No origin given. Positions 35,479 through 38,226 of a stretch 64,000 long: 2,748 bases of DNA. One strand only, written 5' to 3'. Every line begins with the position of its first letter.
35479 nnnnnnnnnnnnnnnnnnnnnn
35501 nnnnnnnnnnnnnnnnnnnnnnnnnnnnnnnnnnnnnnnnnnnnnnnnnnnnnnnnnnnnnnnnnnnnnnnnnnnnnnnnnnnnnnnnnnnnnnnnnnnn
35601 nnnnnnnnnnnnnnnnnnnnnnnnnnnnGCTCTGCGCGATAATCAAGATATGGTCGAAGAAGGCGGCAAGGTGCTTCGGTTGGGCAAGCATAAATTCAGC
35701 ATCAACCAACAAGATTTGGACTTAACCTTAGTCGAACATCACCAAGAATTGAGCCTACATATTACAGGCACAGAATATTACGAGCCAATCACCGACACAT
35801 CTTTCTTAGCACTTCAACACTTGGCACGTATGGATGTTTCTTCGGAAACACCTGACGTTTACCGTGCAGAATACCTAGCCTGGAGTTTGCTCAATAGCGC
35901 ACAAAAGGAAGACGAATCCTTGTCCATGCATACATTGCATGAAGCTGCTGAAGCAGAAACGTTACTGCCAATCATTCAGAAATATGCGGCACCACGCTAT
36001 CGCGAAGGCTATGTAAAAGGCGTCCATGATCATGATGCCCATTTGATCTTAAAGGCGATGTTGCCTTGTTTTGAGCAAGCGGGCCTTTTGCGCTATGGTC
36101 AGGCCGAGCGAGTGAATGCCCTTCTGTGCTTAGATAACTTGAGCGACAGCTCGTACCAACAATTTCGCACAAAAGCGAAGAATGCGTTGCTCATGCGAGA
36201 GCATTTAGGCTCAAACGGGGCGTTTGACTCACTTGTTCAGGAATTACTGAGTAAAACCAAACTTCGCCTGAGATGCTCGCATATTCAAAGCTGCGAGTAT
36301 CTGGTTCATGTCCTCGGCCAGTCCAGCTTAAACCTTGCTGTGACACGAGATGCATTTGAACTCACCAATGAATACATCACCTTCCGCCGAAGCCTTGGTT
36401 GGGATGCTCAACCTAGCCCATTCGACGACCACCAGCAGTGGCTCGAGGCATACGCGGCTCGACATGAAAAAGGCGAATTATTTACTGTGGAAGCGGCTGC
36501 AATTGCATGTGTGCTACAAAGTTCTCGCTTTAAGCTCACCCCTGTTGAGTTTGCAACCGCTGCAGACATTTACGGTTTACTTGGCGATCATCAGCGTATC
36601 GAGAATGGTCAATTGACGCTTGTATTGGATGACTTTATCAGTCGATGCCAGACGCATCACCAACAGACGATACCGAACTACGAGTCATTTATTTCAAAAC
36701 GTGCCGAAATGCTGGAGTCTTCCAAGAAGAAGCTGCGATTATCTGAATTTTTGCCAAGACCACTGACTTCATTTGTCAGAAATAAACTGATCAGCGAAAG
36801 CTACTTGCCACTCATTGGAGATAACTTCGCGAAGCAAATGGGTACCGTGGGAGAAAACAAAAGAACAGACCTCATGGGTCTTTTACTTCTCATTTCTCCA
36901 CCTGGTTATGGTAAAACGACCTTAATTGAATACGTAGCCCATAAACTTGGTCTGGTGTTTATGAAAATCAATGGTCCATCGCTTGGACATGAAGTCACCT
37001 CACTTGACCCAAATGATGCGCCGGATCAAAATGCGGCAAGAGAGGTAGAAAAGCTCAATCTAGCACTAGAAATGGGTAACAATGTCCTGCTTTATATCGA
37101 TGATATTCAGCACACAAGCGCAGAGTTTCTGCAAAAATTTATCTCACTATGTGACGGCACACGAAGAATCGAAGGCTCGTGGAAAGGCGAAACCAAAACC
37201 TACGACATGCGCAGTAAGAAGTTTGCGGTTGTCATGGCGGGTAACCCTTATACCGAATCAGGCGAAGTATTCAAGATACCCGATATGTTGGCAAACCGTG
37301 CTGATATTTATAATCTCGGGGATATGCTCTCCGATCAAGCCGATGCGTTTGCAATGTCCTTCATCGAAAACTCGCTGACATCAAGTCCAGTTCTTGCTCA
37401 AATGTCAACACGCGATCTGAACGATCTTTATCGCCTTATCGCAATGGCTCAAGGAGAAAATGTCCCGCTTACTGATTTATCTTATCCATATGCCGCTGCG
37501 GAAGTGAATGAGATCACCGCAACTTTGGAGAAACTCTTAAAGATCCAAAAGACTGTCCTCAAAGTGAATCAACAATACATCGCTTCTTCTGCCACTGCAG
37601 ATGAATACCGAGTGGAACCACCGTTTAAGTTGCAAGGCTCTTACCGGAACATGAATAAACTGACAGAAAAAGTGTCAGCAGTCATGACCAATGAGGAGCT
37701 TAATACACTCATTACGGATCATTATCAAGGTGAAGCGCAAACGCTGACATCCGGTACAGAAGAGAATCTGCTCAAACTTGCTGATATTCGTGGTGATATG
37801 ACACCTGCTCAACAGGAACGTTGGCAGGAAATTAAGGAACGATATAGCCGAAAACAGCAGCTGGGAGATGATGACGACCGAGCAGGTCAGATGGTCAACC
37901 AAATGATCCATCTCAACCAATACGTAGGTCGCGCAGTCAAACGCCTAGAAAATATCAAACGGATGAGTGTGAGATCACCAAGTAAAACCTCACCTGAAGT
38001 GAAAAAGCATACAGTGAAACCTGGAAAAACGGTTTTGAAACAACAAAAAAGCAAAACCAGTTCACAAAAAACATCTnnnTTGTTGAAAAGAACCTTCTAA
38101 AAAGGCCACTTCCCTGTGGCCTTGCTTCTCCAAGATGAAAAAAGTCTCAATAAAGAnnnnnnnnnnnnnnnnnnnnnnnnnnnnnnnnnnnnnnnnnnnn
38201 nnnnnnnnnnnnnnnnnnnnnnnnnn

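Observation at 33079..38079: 1667-aa protein: about 1200-residue uncharacterised N-terminal region fused to an AAA_5 ATPase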

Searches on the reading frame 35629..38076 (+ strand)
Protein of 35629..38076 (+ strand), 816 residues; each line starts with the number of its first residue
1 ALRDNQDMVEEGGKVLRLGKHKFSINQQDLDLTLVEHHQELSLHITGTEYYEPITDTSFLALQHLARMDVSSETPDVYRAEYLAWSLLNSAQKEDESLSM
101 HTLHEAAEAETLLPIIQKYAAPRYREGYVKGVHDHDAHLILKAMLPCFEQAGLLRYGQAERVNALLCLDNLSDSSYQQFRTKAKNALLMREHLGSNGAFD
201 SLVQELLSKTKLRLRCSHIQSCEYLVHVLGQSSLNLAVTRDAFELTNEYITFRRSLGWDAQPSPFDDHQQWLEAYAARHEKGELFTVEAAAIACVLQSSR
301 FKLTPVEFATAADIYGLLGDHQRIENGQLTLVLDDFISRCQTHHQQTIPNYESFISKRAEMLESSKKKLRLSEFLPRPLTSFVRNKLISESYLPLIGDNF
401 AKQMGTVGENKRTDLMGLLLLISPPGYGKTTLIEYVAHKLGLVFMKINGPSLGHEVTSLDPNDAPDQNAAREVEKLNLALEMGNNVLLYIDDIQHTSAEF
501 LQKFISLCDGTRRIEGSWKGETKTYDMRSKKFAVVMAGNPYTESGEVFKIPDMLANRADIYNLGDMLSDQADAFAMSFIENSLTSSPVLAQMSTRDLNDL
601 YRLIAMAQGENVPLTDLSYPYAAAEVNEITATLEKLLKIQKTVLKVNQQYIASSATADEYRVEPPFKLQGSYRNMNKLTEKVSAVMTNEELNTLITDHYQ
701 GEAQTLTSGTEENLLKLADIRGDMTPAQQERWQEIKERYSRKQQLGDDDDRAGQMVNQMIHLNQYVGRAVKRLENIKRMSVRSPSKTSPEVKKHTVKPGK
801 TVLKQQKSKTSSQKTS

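Call 45: predict_structure(alignment_id=A3)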
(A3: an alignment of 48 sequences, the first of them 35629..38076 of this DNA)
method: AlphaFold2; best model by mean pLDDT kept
length: 816 residues; sequences in the alignment: 48
mean_pLDDT: 86.3   pTM: 0.76
mean pLDDT of the five models: 86.3, 86.1, 83.8, 76.7, 74.6
residues with pLDDT >= 90: 503; 70-90: 217; 50-70: 57; < 50: 39
segments of 3 or more residues with pLDDT < 50: 1-3, 782-816
pLDDT, mean of each block of 10 residues (from residue 1): 58 87 91 94 96 95 90 94 96 93 96 95 79 96 95 95 94 95 96 95 96 91 96 93 96 91 91 96 95 91 94 96 96 96 95 95 95 83 73 87 80 67 78 90 95 92 96 96 94 88 74 86 89 88 71 73 70 86 89 87 95 93 96 96 89 78 87 90 94 94 86 92 93 94 74 65 74 66 39 34 29 30
secondary structure, 60 per line:
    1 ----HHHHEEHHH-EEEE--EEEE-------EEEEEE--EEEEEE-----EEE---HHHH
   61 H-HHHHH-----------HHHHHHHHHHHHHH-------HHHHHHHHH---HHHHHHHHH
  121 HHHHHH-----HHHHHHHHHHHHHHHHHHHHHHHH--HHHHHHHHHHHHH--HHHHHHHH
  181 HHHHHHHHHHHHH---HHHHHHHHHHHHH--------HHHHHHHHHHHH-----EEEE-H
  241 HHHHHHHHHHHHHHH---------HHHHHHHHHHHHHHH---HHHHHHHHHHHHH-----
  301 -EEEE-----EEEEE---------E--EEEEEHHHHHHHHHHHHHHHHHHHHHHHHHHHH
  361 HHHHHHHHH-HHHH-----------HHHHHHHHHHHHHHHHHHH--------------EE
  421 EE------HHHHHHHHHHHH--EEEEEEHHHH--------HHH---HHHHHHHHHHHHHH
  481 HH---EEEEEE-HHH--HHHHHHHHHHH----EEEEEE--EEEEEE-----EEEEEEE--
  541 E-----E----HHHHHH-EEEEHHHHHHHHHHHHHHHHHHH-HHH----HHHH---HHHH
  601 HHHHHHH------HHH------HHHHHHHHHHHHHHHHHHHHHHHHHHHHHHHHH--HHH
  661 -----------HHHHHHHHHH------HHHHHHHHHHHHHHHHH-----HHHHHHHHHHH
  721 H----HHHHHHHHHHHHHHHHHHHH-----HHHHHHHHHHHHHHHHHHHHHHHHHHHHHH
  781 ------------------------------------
elements in order (helices of 4 or more, strands of 3 or more residues): H5-8 E15-18 E21-24 E32-37 E40-45 E51-53 H57-61 H63-67 H79-92 H100-108 H112-126 H132-155 H158-170 H173-193 H197-209 H218-229 E235-238 H240-255 H265-279 H283-295 E302-305 E311-315 E328-332 H333-369 H371-374 H386-404 E419-422 H429-440 E443-448 H449-452 H467-482 E486-491 H498-508 E513-518 E521-526 E532-538 H552-557 E559-562 H563-581 H590-593 H597-607 H623-655 H672-681 H688-704 H710-721 H726-745 H751-780
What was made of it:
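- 37972..38076 (+): Disordered, basic, K/S/T-rich tail (residues 1632-1666). It is not conserved in relatives. pLDDT < 50 (call 45).
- On MoxR / AAA_5 (dynein-related) class: The segment between beta-2 and alpha-2 shows no beta-hairpin (call 45).
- Closest known: MoxR-class AAA+ ATPases. Same: A beta-hairpin inserted before sensor 1 is predicted (call 45).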

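Call 51: fold_search(model_id=the predicted structure, library=pdb)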
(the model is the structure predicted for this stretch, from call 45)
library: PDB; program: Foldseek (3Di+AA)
matches with E <= 10: 1195; with E <= 0.001: 124
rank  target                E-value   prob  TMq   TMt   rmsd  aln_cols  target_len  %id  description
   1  9dx3_F                2.6e-05  1.00  0.18  0.39  12.9       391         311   13  EcRuvB 9-mer pre-assembly complex (released 2026-01-21)
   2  7pbl_D                3.4e-05  1.00  0.15  0.35   9.5       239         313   15  RuvAB branch migration motor complexed to the Holliday junction - RuvB AAA+ state s1 [t2 dataset] (released 2022-09-14)
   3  7x5b                  3.8e-05  1.00  0.16  0.37   9.4       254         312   18  Crystal structure of RuvB (released 2023-03-08)
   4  6l1q_A                3.8e-05  1.00  0.18  0.47  11.3       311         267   14  Crystal structure of AfCbbQ2, a MoxR AAA+-ATPase and CbbQO-type Rubisco activase from Acidithiobacillus ferrooxidans (released 2019-12-18)
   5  9cc3_B                4.6e-05  1.00  0.19  0.26  12.1       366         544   14  Human Mitochondrial LONP1 Stall State + casein (released 2024-08-07)
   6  7pbl_C                5.5e-05  1.00  0.16  0.38  10.0       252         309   16  RuvAB branch migration motor complexed to the Holliday junction - RuvB AAA+ state s1 [t2 dataset] (released 2022-09-14)
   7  9gjw_2                6.8e-05  1.00  0.17  0.22  20.0       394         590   13  OCCM maturation intermediate stalled with an Arginine Finger mutation in Mcm2 (released 2025-03-05)
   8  9qh7_E                7.2e-05  1.00  0.20  0.54   7.6       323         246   13  NorQ in complex with NorD VWA domain steep staircase subset 1 from Paracoccus denitrificans (released 2026-03-25)
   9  5c3c_B                7.5e-05  1.00  0.17  0.50   8.5       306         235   15  Structural characterization of a newly identified component of alpha-carboxysomes: The AAA+ domain Protein cso-CbbQ (released 2015-11-18)
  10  6p13                  7.5e-05  1.00  0.19  0.46  15.8       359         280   16  Structure of spastin AAA domain (T692A mutant) in complex with a diaminotriazole-based inhibitor (crystal form A) (released 2019-08-07)
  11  8xku_B                7.5e-05  1.00  0.17  0.16  27.8       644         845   14  Cryo-EM structure of the Ycf2-FtsHi motor complex from Arabidopsis in ATP-bound state (released 2024-09-11)
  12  9qh4_A                7.8e-05  1.00  0.21  0.58   7.3       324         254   14  NorQ hexamer from Paracoccus denitrificans (released 2026-03-25)
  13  9qh6_B                9.4e-05  1.00  0.21  0.57   7.0       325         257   14  NorQ in complex with NorD VWA domain from Paracoccus denitrificans (released 2026-03-25)
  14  7x7p_M                9.4e-05  1.00  0.19  0.39  13.0       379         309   13  CryoEM structure of dsDNA-RuvB-RuvA domain3 complex (released 2023-03-15)
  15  8efv_A                1.1e-04  1.00  0.16  0.36  10.4       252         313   18  Structure of single homo-hexameric Holliday junction ATP-dependent DNA helicase RuvB motor (released 2023-05-10)
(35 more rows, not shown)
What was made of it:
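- On MoxR / AAA_5 (dynein-related) class: By Foldseek, target TM-scores are also highest for NorQ (0.54-0.58) (call 51).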

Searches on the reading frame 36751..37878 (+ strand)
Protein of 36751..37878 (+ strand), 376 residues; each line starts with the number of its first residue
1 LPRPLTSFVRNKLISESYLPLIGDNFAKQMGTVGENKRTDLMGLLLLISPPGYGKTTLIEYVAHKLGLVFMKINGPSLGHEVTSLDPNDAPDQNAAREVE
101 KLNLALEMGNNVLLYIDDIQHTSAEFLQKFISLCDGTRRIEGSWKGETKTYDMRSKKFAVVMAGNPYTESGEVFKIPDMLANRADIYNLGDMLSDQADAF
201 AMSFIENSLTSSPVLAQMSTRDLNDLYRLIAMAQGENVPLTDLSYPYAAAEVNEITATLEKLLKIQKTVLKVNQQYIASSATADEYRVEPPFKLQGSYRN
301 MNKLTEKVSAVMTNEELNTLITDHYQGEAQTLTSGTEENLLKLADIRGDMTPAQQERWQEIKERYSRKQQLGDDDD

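Call 87: search_solved_structures(query=A7, max_evalue=0.01, show_alignments=2)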
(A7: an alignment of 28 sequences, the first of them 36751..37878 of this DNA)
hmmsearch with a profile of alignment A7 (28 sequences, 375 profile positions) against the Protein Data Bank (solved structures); distinct sequences matched with E-value up to 0.01: 73 (the best 60 are shown).
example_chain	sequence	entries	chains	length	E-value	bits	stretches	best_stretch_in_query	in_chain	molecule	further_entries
7swl_A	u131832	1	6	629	6e-06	28.6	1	10-77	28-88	Rix7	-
7t3i_A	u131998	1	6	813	9.8e-06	27.9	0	10-77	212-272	Rix7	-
6mat_A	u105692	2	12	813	9.8e-06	27.9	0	10-77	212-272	Rix7 mutant | Rix7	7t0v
9bji_A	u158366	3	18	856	2.2e-05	26.8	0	44-77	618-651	Nuclear valosin-containing protein-like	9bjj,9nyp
6chs_H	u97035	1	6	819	7.7e-05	25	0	44-81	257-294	Putative cell division control protein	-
7wub_C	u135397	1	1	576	0.0001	24.6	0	44-80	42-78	Transitional endoplasmic reticulum ATPase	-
7wub_D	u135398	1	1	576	0.0001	24.5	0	44-80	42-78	Transitional endoplasmic reticulum ATPase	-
5vc7_A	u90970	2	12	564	0.00011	24.5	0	45-77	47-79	VCP-like ATPase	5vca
6mck_A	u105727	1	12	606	0.00012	24.4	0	44-80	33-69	Transitional endoplasmic reticulum ATPase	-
6oaa_B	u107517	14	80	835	0.00016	24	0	45-80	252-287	Cell division control protein 48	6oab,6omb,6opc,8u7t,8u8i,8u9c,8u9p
6oa9_A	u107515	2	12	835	0.00016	24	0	45-80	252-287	Cell division control protein 48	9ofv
8dar_A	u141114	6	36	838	0.00016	24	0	45-80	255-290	Cell division control protein 48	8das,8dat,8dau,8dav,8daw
7rlj_A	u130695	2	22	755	0.00018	23.8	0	44-80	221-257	Transitional endoplasmic reticulum ATPase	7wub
8yka_A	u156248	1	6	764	0.00019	23.7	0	44-80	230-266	Transitional endoplasmic reticulum ATPase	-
7y4w_A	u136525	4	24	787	0.0002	23.6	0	44-79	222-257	Transitional endoplasmic reticulum ATPase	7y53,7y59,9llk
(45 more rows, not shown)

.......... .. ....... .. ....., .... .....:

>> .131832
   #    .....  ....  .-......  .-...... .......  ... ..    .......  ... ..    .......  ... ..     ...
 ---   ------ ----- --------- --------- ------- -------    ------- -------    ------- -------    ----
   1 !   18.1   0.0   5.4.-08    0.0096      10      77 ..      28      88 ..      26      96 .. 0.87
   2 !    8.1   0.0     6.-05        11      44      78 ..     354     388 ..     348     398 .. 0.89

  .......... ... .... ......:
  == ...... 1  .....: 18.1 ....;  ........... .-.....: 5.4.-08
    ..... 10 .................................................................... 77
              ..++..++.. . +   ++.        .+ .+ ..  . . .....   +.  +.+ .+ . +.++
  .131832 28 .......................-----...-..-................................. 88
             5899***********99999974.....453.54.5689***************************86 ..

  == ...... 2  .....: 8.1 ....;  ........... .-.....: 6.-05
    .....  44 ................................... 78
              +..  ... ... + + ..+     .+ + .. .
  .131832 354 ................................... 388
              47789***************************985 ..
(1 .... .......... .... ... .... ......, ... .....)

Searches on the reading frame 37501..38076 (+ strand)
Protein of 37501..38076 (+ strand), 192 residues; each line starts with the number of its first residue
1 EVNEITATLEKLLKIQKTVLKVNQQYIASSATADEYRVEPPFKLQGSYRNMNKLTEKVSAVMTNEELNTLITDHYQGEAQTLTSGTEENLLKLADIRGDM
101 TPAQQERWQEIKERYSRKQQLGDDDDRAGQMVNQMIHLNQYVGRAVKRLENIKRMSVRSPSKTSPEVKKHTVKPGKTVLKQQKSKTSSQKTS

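Call 32: search_protein_families(library=pfam, proteins=[window:37501-38076:+], max_evalue=10)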
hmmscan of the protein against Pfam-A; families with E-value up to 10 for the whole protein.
window:37501-38076:+ (192 aa): 3 families
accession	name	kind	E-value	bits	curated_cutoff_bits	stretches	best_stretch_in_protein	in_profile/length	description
PF19587.5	DUF6094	-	0.018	14.2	22.8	1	4-79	6-81/344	Uncharacterised methyltransferase family (DUF6094)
PF25610.1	HR1_TOCA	-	0.036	14.8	27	1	2-59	22-77/90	TOCA family HR1 domain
PF03011.20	PFEMP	-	2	9.5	23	1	105-161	51-113/154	PFEMP1 DBL domain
